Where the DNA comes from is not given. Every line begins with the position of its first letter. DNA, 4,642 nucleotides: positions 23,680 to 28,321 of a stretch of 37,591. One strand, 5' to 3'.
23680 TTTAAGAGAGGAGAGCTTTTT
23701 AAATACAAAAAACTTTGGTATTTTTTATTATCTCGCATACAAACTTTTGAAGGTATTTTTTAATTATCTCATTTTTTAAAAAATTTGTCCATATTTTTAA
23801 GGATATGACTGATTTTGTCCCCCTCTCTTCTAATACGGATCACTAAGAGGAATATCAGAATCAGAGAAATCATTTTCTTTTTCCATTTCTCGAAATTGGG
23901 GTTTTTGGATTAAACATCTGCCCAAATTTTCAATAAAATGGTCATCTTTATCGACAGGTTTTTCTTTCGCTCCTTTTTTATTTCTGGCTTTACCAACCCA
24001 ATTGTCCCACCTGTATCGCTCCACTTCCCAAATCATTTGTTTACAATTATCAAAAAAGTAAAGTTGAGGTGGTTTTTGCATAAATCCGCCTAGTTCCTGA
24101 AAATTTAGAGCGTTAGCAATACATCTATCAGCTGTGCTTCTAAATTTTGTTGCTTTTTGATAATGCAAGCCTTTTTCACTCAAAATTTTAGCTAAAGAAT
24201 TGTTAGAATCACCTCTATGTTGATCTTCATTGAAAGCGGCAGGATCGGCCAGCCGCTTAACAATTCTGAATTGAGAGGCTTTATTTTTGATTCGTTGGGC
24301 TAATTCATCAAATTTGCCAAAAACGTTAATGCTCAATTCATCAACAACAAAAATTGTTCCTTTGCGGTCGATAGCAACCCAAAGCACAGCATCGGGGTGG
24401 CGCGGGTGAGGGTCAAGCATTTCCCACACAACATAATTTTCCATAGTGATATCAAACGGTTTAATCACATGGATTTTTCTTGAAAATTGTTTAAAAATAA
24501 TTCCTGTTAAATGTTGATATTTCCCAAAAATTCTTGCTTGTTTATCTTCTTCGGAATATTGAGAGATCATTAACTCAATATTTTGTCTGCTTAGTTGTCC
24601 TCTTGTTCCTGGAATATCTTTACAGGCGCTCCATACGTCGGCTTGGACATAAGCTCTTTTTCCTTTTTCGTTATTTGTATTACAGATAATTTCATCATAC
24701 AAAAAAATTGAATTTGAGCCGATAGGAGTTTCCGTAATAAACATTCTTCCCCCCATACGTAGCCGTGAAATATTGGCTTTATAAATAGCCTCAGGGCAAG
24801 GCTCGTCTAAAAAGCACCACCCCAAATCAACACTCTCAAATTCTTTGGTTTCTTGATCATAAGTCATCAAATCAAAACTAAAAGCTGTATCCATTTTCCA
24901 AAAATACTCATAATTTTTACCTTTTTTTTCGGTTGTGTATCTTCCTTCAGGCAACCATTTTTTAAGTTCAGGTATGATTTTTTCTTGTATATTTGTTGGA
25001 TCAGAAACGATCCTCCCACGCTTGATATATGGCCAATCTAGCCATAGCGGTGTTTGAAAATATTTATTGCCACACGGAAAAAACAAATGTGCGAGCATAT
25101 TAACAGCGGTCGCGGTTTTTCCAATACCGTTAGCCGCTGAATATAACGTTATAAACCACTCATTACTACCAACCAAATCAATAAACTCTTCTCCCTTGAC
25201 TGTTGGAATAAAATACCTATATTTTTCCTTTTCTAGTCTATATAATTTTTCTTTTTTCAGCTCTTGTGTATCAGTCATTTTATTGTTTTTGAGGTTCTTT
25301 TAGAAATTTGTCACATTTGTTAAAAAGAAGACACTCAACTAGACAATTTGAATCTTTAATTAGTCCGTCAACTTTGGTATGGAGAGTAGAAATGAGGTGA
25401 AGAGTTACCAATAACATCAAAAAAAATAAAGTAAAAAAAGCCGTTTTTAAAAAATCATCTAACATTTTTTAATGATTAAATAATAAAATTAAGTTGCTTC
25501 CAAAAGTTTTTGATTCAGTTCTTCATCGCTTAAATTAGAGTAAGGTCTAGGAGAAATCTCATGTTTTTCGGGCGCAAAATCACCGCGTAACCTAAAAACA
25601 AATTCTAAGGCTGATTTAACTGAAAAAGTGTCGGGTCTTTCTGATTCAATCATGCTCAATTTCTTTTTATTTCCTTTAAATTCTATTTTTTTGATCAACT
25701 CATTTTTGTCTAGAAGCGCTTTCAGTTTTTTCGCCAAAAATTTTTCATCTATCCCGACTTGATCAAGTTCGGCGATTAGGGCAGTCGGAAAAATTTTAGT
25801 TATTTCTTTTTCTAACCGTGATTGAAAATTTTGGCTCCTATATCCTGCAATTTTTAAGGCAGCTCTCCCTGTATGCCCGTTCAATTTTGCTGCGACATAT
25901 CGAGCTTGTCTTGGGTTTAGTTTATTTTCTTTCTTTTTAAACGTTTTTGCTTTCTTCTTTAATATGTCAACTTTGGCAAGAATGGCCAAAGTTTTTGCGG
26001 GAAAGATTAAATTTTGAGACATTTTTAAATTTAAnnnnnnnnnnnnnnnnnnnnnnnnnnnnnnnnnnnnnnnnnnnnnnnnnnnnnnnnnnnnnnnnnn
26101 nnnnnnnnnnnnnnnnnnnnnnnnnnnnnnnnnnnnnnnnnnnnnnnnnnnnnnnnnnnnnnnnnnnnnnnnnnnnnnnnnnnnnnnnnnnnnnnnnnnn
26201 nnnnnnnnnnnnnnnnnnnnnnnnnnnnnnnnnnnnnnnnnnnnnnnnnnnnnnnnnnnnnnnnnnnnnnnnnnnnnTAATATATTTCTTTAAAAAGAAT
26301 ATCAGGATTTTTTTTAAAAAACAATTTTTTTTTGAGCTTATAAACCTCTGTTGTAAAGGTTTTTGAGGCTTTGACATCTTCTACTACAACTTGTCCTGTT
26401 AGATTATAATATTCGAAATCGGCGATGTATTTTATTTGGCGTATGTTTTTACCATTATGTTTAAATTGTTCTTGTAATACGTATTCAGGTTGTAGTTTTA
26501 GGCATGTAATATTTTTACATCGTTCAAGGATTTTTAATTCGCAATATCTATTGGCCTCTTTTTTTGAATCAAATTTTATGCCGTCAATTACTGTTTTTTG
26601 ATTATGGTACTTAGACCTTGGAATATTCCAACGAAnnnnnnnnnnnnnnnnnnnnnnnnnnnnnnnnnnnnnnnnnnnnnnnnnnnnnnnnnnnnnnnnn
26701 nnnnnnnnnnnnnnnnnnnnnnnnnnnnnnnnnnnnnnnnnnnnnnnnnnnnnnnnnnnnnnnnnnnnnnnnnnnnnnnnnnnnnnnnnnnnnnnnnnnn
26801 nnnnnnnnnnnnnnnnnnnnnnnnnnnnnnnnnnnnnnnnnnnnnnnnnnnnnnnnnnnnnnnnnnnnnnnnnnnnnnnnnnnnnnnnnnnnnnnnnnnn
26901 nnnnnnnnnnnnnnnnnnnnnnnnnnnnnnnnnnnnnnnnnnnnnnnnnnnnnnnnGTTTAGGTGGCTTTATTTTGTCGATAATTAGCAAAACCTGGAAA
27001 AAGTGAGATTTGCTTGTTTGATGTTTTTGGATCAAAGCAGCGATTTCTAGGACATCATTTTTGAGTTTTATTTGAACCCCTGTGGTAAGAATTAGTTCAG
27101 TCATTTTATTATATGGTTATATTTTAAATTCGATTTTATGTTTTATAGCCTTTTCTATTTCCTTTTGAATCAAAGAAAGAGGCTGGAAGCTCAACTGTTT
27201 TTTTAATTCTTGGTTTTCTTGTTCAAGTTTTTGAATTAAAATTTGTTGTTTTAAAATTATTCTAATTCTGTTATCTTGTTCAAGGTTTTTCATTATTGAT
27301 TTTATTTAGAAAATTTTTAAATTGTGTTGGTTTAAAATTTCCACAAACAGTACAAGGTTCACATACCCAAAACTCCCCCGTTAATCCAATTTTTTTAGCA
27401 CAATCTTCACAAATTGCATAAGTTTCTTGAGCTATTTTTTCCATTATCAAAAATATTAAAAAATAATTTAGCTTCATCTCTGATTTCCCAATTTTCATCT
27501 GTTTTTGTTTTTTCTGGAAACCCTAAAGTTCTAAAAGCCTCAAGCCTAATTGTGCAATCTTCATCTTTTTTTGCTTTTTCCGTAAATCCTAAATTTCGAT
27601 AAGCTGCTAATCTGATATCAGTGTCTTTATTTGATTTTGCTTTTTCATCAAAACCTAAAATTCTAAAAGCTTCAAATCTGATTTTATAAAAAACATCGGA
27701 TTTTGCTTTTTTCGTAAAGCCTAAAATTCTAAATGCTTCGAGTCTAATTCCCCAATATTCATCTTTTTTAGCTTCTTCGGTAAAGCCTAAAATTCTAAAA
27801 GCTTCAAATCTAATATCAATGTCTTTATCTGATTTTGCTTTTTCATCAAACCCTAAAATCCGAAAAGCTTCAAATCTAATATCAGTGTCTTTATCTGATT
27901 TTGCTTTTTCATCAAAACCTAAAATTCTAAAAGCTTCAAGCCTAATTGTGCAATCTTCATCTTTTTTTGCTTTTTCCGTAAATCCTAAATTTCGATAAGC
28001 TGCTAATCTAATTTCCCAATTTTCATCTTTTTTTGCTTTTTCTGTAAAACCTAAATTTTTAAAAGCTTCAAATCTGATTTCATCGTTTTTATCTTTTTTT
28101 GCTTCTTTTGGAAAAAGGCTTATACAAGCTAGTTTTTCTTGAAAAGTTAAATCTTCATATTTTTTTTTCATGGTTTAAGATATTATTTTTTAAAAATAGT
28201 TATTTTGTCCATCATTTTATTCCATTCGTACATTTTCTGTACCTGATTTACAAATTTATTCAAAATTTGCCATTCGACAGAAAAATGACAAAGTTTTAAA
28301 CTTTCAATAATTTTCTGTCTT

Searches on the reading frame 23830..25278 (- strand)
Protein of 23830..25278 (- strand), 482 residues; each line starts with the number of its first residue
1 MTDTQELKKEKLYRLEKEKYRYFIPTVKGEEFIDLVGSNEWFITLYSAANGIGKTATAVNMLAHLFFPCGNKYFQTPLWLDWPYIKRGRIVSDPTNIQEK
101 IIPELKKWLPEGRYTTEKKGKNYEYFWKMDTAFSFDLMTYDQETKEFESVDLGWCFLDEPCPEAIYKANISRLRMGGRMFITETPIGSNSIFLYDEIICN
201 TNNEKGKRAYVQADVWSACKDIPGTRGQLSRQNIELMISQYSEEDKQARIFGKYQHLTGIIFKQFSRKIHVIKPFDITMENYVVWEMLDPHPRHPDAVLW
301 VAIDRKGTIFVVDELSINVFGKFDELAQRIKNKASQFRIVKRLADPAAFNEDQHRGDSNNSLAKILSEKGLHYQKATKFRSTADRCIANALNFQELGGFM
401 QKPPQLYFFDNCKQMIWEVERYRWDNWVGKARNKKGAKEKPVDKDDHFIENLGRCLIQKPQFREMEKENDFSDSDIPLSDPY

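Call 74: search_dna_similar(query=window:23830-25278:-, collection=phages, mode=protein, max_rows=12)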
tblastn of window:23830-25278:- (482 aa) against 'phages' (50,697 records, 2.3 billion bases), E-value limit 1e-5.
Records with a match: 32; places in all: 32; records where one place covers at least 80% of the query: 7.
Best place of each record, by identity: <60% 32.
By first word of the organism name: Gordonia 10; Arthrobacter 8; Caudoviricetes 6; Roseobacter 3; Microbacterium 2; Puniceispirillum 2; Bacteriophage 1.
By host as written in the record: Gordonia terrae 3612 9; Arthrobacter sp. ATCC 21022 8; - 7; Microbacterium paraoxydans NRRL B-14843 2; Rhodobacteraceae bacterium FZCC0023 2; Candidatus Puniceispirillum marinum IMCC1322 2; Rhodobacteraceae bacterium FZCC0042 1; Gordonia rubripertincta NRRL B-16540 1.
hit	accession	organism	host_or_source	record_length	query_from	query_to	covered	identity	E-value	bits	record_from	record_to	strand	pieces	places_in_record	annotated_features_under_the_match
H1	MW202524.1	Caudoviricetes sp.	Manatee Spring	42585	23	464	92%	29.2%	2e-47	181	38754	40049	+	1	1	large terminase protein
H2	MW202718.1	Caudoviricetes sp.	Manatee Spring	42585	23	464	92%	29.2%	2e-47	181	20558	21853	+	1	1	large terminase protein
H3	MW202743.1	Caudoviricetes sp.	Manatee Spring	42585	23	464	92%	29.2%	3e-47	181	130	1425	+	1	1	large terminase protein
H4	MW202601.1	Caudoviricetes sp.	Manatee Spring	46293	42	460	87%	23.5%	6e-16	87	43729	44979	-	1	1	large terminase protein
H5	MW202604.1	Caudoviricetes sp.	Manatee Spring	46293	42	460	87%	23.5%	6e-16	87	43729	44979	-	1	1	large terminase protein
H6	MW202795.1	Caudoviricetes sp.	Manatee Spring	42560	87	462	78%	25.6%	5e-19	97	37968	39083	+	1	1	large terminase protein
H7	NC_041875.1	Arthrobacter phage Jasmine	Arthrobacter sp. ATCC 21022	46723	87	446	75%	25.3%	1e-11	74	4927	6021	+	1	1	11: terminase large subunit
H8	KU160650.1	Arthrobacter phage Jasmine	Arthrobacter sp. ATCC 21022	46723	87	446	75%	25.3%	1e-11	74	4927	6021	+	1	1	11: terminase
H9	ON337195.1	Arthrobacter phage Casserole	Arthrobacter sp. ATCC 21022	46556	87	446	75%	25.3%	3e-11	72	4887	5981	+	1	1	10: terminase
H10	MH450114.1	Arthrobacter phage Brad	Arthrobacter sp. ATCC 21022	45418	87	446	75%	25.3%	5e-11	71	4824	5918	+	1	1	10: terminase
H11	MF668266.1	Arthrobacter phage Adat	Arthrobacter sp. ATCC 21022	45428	87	446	75%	25.3%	5e-11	71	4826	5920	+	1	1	terminase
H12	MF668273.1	Arthrobacter phage GurgleFerb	Arthrobacter sp. ATCC 21022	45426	87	446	75%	25.3%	5e-11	71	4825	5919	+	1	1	terminase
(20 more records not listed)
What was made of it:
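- Tried and rejected: The terminase is only 29% identical to uncultured spring-water phages, so the host remains unknown (call 74).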

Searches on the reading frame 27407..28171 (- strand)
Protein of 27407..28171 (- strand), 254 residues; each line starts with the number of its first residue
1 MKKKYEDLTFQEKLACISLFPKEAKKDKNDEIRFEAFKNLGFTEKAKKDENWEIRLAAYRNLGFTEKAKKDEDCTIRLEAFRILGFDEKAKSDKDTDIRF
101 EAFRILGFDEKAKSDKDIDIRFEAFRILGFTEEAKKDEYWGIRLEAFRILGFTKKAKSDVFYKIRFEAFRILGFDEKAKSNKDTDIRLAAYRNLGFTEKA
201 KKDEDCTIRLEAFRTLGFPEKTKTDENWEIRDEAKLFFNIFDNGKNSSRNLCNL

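Call 16: search_protein_families(library=pfam, proteins=[window:27407-28171:-], max_evalue=0.01)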
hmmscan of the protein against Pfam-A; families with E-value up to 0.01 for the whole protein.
window:27407-28171:- (254 aa): 3 families
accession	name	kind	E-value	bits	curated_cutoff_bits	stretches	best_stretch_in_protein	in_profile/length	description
PF02985.28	HEAT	-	4.8e-10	39.2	23.5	0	48-63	10-25/31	HEAT repeat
PF13646.12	HEAT_2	-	3.3e-07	30.9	27.7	0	44-107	6-56/88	HEAT repeats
PF04688.18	Holin_SPP1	-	0.00012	22.6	27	0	57-74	53-70/74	SPP1 phage holin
